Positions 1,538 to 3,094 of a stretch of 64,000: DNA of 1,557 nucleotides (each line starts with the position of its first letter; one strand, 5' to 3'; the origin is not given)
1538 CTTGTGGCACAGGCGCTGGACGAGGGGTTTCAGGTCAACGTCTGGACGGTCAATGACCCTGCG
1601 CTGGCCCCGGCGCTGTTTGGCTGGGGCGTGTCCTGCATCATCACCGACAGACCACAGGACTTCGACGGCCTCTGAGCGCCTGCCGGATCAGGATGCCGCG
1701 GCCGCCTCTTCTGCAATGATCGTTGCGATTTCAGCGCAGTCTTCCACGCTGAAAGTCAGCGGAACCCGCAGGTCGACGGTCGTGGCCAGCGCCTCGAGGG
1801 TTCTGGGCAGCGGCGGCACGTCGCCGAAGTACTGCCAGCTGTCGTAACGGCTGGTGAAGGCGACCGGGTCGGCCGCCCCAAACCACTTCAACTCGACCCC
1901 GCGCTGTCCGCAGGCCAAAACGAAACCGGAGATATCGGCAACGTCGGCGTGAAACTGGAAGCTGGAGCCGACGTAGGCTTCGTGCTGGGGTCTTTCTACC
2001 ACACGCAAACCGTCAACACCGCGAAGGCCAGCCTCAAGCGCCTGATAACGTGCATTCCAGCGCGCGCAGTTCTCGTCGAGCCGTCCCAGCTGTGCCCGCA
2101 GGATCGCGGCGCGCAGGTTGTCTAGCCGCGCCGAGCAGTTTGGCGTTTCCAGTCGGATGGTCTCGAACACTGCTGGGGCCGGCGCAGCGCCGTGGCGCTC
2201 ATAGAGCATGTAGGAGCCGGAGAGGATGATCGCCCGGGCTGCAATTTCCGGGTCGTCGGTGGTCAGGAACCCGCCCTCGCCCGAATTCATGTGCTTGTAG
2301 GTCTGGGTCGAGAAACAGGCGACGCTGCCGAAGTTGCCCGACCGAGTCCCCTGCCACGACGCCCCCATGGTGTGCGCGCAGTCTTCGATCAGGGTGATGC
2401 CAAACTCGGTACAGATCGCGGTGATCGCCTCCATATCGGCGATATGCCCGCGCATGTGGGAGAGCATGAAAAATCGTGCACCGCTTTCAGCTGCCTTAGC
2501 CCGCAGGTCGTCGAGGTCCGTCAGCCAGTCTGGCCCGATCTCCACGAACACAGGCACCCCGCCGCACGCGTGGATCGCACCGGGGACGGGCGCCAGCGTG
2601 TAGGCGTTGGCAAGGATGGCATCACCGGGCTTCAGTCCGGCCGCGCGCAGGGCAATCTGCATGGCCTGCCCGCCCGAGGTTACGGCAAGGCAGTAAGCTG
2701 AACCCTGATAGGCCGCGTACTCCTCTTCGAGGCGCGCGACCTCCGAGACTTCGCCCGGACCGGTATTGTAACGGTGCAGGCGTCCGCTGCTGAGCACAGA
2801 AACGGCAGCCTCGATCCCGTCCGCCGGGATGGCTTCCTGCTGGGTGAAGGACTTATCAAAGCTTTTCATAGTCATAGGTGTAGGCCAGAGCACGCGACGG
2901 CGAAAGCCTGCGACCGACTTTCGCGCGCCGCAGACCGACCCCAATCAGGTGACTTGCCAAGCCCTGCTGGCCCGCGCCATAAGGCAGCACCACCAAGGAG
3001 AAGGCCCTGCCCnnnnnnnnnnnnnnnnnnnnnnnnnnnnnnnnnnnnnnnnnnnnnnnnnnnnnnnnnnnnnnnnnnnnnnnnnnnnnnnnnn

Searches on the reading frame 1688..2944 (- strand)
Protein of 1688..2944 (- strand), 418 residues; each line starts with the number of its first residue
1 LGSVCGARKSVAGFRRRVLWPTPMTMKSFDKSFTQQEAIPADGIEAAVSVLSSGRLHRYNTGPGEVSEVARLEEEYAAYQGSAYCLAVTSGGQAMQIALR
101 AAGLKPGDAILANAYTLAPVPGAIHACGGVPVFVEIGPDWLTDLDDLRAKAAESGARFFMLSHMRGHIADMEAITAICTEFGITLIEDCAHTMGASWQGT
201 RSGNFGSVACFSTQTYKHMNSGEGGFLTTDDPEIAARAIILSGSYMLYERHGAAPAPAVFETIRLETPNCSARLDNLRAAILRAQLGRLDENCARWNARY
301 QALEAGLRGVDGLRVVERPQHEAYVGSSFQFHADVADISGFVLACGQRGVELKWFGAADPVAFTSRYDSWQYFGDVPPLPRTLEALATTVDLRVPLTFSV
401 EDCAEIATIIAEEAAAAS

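Call 72: search_protein_families(library=pfam, proteins=[window:1688-2944:-], max_evalue=1e-8)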
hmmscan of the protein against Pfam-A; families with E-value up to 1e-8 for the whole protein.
window:1688-2944:- (418 aa): 2 families
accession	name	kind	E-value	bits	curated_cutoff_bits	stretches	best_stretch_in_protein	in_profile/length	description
PF01041.23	DegT_DnrJ_EryC1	-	1.5e-58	199.2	19.8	1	67-331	24-278/360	DegT/DnrJ/EryC1/StrS aminotransferase family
PF00155.27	Aminotran_1_2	-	4.6e-10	39.7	19.7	1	36-293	16-297/361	Aminotransferase class I and II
